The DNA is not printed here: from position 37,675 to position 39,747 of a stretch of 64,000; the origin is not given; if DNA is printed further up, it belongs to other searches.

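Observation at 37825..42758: Operon coupling a nonahaem cytochrome c / cytochrome b module to a UbiE-type methyltransferase, an unknown protein and a B12-radical SAM enzyme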

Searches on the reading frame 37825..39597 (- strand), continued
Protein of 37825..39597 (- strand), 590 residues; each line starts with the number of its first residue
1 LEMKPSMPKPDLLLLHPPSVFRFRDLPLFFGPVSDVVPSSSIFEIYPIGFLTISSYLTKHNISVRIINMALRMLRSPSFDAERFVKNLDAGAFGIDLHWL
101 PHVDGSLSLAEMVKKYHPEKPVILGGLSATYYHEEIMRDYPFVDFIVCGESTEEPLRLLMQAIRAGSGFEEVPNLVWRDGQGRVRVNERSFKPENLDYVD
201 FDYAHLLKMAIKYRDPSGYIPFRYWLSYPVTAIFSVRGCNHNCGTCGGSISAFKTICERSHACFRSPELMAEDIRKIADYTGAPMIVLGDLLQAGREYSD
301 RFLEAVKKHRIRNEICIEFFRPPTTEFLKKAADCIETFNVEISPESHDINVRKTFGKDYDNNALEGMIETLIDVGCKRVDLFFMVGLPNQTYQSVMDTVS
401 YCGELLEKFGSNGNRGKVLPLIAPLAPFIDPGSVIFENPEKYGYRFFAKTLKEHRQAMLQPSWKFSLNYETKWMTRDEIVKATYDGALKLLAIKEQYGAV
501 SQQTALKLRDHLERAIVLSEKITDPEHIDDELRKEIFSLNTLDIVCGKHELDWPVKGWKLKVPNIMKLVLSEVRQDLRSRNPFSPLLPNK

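Call 83: search_protein_families(library=ncbifam, proteins=[L046:7883-8857:+, L056:6798-7622:+, L056:7616-8722:+, L056:8910-9863:+, L087:12693-14054:+, L046:1514-3739:+, L046:4521-5393:+, L073:11707-12489:+, L073:12623-13780:+, L082:172-2325:+], max_evalue=1e-8)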
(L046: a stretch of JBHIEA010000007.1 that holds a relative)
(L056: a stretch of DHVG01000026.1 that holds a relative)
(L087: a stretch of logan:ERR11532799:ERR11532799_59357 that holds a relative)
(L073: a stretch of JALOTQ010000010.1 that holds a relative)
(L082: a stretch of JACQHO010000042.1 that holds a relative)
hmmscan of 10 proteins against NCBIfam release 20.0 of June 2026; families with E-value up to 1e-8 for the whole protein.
L046:7883-8857:+ (324 aa): 16 families
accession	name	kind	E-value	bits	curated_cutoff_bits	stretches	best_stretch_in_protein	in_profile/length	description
NF040698.1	IdsA_Meth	equivalog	1.6e-70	237.9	468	1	35-322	33-326/328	short chain isoprenyl diphosphate synthase IdsA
TIGR02748.1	GerC3_HepT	equivalog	2.4e-69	233.9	456.55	1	3-324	2-319/319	heptaprenyl diphosphate synthase component II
TIGR02749.1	prenyl_cyano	equivalog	1e-67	228.5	383.2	1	3-322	3-320/322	solanesyl diphosphate synthase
NF041169.1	f2_encap_cargo4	exception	2.1e-62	211.3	450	1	43-322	49-332/334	family 2 encapsulin nanocompartment cargo protein polyprenyl transferase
NF008140.0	PRK10888.1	equivalog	4.9e-62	210.1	412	1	1-322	1-321/323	octaprenyl diphosphate synthase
NF041003.1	GGPP_syn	equivalog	1.2e-60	205.3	500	1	15-322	11-324/326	geranylgeranyl diphosphate synthase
NF045628.1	HxpDPsynlarge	equivalog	3.6e-57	193.7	500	1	11-324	2-311/311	hexaprenyl-diphosphate synthase large subunit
NF042417.1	NPPPS_Mycobact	equivalog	1.2e-49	169.2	600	1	8-322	20-333/335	nonaprenyl/(2E,6E)-farnesyl/geranylgeranyl diphosphat synthase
NF040789.2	gerfarn_diphsyn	equivalog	1.6e-46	159.1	560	1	16-324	17-345/345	geranylfarnesyl diphosphate synthase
NF045549.1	GGPPsyn_IdsB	equivalog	3.7e-45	154.5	475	1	42-322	63-344/346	geranylgeranyl diphosphate synthase IdsB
NF045485.1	FPPsyn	subfamily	7.1e-44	150.1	275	1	13-259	4-263/288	farnesyl diphosphate synthase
NF045685.1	GGPPSynCrtE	equivalog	1.4e-36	126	460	1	16-259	13-268/293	geranylgeranyl diphosphate synthase CrtE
NF007877.0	PRK10581.1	equivalog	6.3e-31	107.7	321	1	37-261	37-273/299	(2E,6E)-farnesyl diphosphate synthase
NF040627.1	GFPS_Meth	equivalog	6.3e-27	94.8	600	1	27-223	24-217/285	geranylfarnesyl diphosphate synthase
NF042416.1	GFPPS_Mycobact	equivalog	7.5e-20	71.2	600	1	29-104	28-105/350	bifunctional (2E,6E)-farnesyl/geranyl diphosphate synthase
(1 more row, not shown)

L056:6798-7622:+ (274 aa): 0 families

L056:7616-8722:+ (368 aa): 10 families
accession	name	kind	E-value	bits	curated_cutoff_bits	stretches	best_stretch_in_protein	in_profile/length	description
TIGR02032.1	GG-red-SF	subfamily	3.4e-65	220.7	158.8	1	4-304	1-297/297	geranylgeranyl reductase family protein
NF041160.1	DGGPL_Thplmales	equivalog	1.3e-44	152.7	780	1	1-358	1-366/396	digeranylgeranylglycerophospholipid reductase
TIGR02023.1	BchP-ChlP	subfamily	2e-37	129.1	343.3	1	4-331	1-327/388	geranylgeranyl diphosphate reductase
NF041080.1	DGGGPL_reductase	equivalog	6.9e-32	110.9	580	1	3-322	1-327/447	digeranylgeranylglycerophospholipid reductase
NF045655.1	MkRedMenJ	equivalog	2.3e-19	69.6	700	1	3-336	4-342/406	menaquinone reductase MenJ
TIGR02028.1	ChlP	equivalog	1.9e-18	66.4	505.3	1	6-304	3-304/398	geranylgeranyl reductase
NF041385.1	Dggglyphlred_Halo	equivalog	1.5e-16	60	700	1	3-324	4-339/405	digeranylgeranylglycerophospholipid reductase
NF007542.0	PRK10157.1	subfamily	2e-10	40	610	0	4-164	6-172/428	FAD-dependent oxidoreductase FixC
TIGR01988.1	Ubi-OHases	subfamily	3.9e-09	35.8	224.65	0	99-167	101-176/387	ubiquinone biosynthesis hydroxylase, UbiH/UbiF/VisC/COQ6 family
NF049967.1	QhpG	equivalog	7.1e-09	35.1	240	0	100-300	80-282/423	flavin-dependent monooxygenase QhpG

L056:8910-9863:+ (317 aa): 6 families
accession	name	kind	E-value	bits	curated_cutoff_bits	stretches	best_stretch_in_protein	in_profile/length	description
TIGR00345.1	GET3_arsA_TRC40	subfamily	3.3e-57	194.3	135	1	20-313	2-297/299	TRC40/GET3/ArsA family transport-energizing ATPase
NF041417.1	ArsA_halo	exception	2.4e-40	138.8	800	1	16-315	13-294/617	arsenical pump-driving ATPase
TIGR04291.1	arsen_driv_ArsA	equivalog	3e-28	98.9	650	1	15-309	3-285/565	arsenical pump-driving ATPase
NF050088.1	Get3_fold_NosAFP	equivalog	4.7e-15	55.4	325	1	16-163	3-147/364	Get3/ArsA fold putative tail anchor-mediating ATPase NosAFP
NF053622.1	ATPseBagAMYCTU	equivalog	3.9e-12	46.3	400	0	16-62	8-54/325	ATPase BagA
NF053621.1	ATPseBagBMYCTU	equivalog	1e-11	44.5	521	1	10-166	7-165/371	ATPase BagB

L087:12693-14054:+ (453 aa): 30 families (the best 25 are shown)
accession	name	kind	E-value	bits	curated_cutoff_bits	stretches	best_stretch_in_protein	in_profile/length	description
NF006549.0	PRK09045.1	equivalog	7.5e-73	245.6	540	2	247-450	237-438/444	TRZ/ATZ family hydrolase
NF005557.0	PRK07228.1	equivalog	1e-66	225.5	522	2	248-447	234-433/445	5'-deoxyadenosine deaminase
NF004701.0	PRK06038.1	equivalog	3.1e-64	217.3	609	2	247-429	226-405/432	N-ethylammeline chlorohydrolase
NF006252.0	PRK08393.1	equivalog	7.8e-60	203.1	617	2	248-427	224-401/424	N-ethylammeline chlorohydrolase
NF006055.0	PRK08203.1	equivalog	2.9e-52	177.7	532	2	248-448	252-447/455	8-oxoguanine deaminase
NF006056.0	PRK08204.1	subfamily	1.5e-50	172.3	391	2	252-443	234-434/449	hypothetical protein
NF012037.0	PRK15493.1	equivalog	1.3e-45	156.1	779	2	248-439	232-421/435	bifunctional S-methyl-5'-thioadenosine deaminase/S-adenosylhomocysteine deaminase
NF004995.0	PRK06380.1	subfamily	5.6e-45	154.1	567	2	248-429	221-402/418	metal-dependent hydrolase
NF005211.0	PRK06687.1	equivalog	6.9e-44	150.3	703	2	248-428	231-411/419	TRZ/ATZ family protein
NF006681.0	PRK09229.1-2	equivalog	1.3e-39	136.2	362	1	247-437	249-436/451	formimidoylglutamate deiminase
NF006269.1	PRK08418.1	equivalog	1.1e-38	133.1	320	1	2-415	3-400/408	aminofutalosine deaminase family hydrolase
NF005540.0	PRK07203.1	equivalog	7.5e-38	130.3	444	2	249-445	241-432/444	putative aminohydrolase SsnA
NF009059.0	PRK12393.1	equivalog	4.8e-36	124.4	543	1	249-447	257-451/460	amidohydrolase family protein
TIGR03314.1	Se_ssnA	subfamily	8e-36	123.8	455.5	2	248-443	239-431/441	putative selenium metabolism protein SsnA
NF004801.0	PRK06151.1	subfamily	1.7e-34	119.5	416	1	248-448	257-459/491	chlorohydrolase family protein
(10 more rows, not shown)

L046:1514-3739:+ (741 aa): 15 families
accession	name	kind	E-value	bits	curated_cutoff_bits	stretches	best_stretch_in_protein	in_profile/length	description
TIGR01553.1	formate-DH-alph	equivalog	0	1028.8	814.2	1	21-738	275-1009/1009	formate dehydrogenase-N subunit alpha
NF041513.1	formate_DH_Act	exception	1.7e-215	718.1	1400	2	89-739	372-1049/1067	formate dehydrogenase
TIGR01591.1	Fdh-alpha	equivalog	5.4e-60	203.2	666.25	3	105-230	241-360/672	formate dehydrogenase subunit alpha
NF047855.1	AssmNtatRedNasC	equivalog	2.3e-37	128.6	1100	2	280-398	397-502/708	assimilatory nitrate reductase catalytic subunit NasC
NF010055.0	PRK13532.1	equivalog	1.4e-27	96.3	904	1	600-684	702-787/830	nitrate reductase catalytic subunit NapA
TIGR01706.1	NAPA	equivalog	3.7e-26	91.7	930.55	1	607-684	709-787/830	periplasmic nitrate reductase subunit alpha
TIGR01701.1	Fdhalpha-like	subfamily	2.2e-20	72.4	582.15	1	97-333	301-483/744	FdhF/YdeP family oxidoreductase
TIGR03479.1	DMSO_red_II_alp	subfamily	1.3e-16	59.9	984.75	1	102-400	385-643/913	molybdopterin-dependent oxidoreductase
TIGR02693.1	arsenite_ox_L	equivalog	9.9e-12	43.6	359.05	0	609-738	691-805/806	arsenate reductase (azurin) large subunit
TIGR02166.1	dmsA_ynfE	subfamily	5.2e-11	41.3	777.7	0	122-193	338-405/794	DMSO/selenate family reductase complex A subunit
NF007406.0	PRK09939.1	equivalog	5.3e-11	41.4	1473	1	94-198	311-411/759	acid resistance putative oxidoreductase YdeP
NF012032.0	PRK15488.1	equivalog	1.6e-10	39.7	694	0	630-683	653-706/759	thiosulfate reductase PhsA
NF011566.1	PRK14990.1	exception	2.9e-10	38.8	1600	0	120-191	356-423/814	dimethylsulfoxide reductase subunit A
NF041885.1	selenate_YnfE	exception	9.3e-10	37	1675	0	120-189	343-408/805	selenate/tellurate reductase subunit YnfE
NF041884.1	selenate_YnfF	exception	5.4e-09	34.5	1650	0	121-191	337-403/798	selenate/tellurate reductase subunit YnfF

L046:4521-5393:+ (290 aa): 3 families
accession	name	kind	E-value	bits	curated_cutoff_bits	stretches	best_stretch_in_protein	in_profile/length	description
TIGR03148.1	cyt_nit_nrfD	equivalog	1.7e-32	113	347.6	1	3-289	7-313/316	cytochrome c nitrite reductase subunit NrfD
NF045714.1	sulf_resp_HmcC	equivalog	5.2e-12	45.7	550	1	5-282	38-321/376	sulfate respiration complex protein HmcC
NF045798.1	DsrP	equivalog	1.1e-11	44.8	350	1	2-236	45-260/346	sulfate reduction electron transfer complex DsrMKJOP subunit DsrP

L073:11707-12489:+ (260 aa): 12 families
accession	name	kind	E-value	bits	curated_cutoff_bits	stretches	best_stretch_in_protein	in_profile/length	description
TIGR00176.1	mobB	equivalog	2.6e-30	105.5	76.2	1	22-153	1-130/155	molybdopterin-guanine dinucleotide biosynthesis protein B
NF011065.0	PRK14494.1-4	equivalog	3.1e-28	98.7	287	1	21-247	10-243/244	putative molybdopterin-guanine dinucleotide biosynthesis protein MobB/FeS domain-containing protein protein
NF011064.0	PRK14494.1-3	equivalog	1.5e-26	93.3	418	1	142-246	136-241/244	putative molybdopterin-guanine dinucleotide biosynthesis protein MobB/FeS domain-containing protein protein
NF011062.0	PRK14494.1-1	equivalog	3.1e-26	92.3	323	1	22-250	3-229/231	putative molybdopterin-guanine dinucleotide biosynthesis protein MobB/FeS domain-containing protein protein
NF011063.0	PRK14494.1-2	equivalog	4.5e-26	92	258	1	22-244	3-221/227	putative molybdopterin-guanine dinucleotide biosynthesis protein MobB/FeS domain-containing protein protein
NF011056.0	PRK14489.1-1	equivalog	1.9e-19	70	379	1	21-138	204-321/363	bifunctional molybdenum cofactor guanylyltransferase MobA/molybdopterin-guanine dinucleotide biosynthesis adaptor protein MobB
NF011066.0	PRK14495.1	equivalog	2.9e-18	66.1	596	1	22-130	3-111/452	putative molybdopterin-guanine dinucleotide biosynthesis protein MobB/unknown domain fusion protein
NF011059.0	PRK14490.1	equivalog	3e-18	66.1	354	1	23-158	14-145/374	bifunctional molybdenum cofactor guanylyltransferase MobA/molybdopterin-guanine dinucleotide biosynthesis adaptor protein MobB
NF011060.0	PRK14491.1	equivalog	1.1e-16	60.5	532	1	22-141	13-135/598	bifunctional molybdopterin-guanine dinucleotide biosynthesis adaptor protein MobB/molybdopterin molybdotransferase MoeA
NF011057.0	PRK14489.1-2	subfamily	6.1e-13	48.8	541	1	9-130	192-314/363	bifunctional molybdenum cofactor guanylyltransferase MobA/molybdopterin-guanine dinucleotide biosynthesis adaptor protein MobB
NF011061.0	PRK14493.1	equivalog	2.5e-11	43.6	215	1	22-149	3-125/274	molybdopterin synthase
NF008021.0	PRK10751.1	equivalog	1.4e-10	41.5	204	1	22-130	8-119/174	molybdopterin-guanine dinucleotide biosynthesis protein MobB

L073:12623-13780:+ (385 aa): 11 families
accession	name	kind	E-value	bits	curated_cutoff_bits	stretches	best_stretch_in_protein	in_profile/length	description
NF004898.0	PRK06259.1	equivalog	3.8e-75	253.4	385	1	4-381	127-484/488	fumarate reductase (CoM/CoB) subunit TfrB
NF045670.1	quin_L_LdhH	equivalog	6.8e-55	186.6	800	2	144-377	464-701/706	L-lactate dehydrogenase (quinone) large subunit LdhH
NF008369.0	PRK11168.1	equivalog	1.2e-35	123.2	278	1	145-367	165-386/401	anaerobic glycerol-3-phosphate dehydrogenase subunit C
NF008434.0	PRK11274.1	equivalog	9.1e-30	103.9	333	2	146-367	167-394/409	glycolate oxidase subunit GlcF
NF045663.1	diclust_near_Sec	equivalog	4e-27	94.6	530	1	71-367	352-624/759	pyridine nucleotide-disulfide oxidoreductase/dicluster-binding protein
TIGR03379.1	glycerol3P_GlpC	equivalog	8.2e-22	77.5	279.9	1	148-367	163-383/397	anaerobic glycerol-3-phosphate dehydrogenase subunit GlpC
NF045724.1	ferredox_TmcB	equivalog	5.4e-20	71.4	735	1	169-374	208-417/430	electron transfer complex ferredoxin TmcB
TIGR03288.1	CoB_CoM_SS_B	equivalog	4.3e-18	65.6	345.15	1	246-364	116-240/290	CoB--CoM heterodisulfide reductase subunit B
NF045796.1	DsrK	equivalog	7.1e-17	61.2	400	1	12-361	50-416/453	sulfate reduction electron transfer complex DsrMKJOP subunit DsrK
NF045711.1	sulf_resp_HmcF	equivalog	5.8e-16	58.3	750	1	240-358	301-422/457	sulfate respiration complex iron-sulfur protein HmcF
TIGR00273.1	TIGR00273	equivalog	3.2e-13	49.4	444.8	1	9-120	290-391/432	LutB/LldF family L-lactate oxidation iron-sulfur protein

L082:172-2325:+ (717 aa): 2 families
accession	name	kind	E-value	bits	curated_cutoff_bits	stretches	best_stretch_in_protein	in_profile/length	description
TIGR03508.1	decahem_SO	subfamily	1.1e-21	77.5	192.2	2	213-382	14-175/258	DmsE family decaheme c-type cytochrome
NF041028.1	decahem_GSU2203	exception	5.4e-12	45.5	325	0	191-384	37-210/317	GSU2203 family decaheme c-type cytochrome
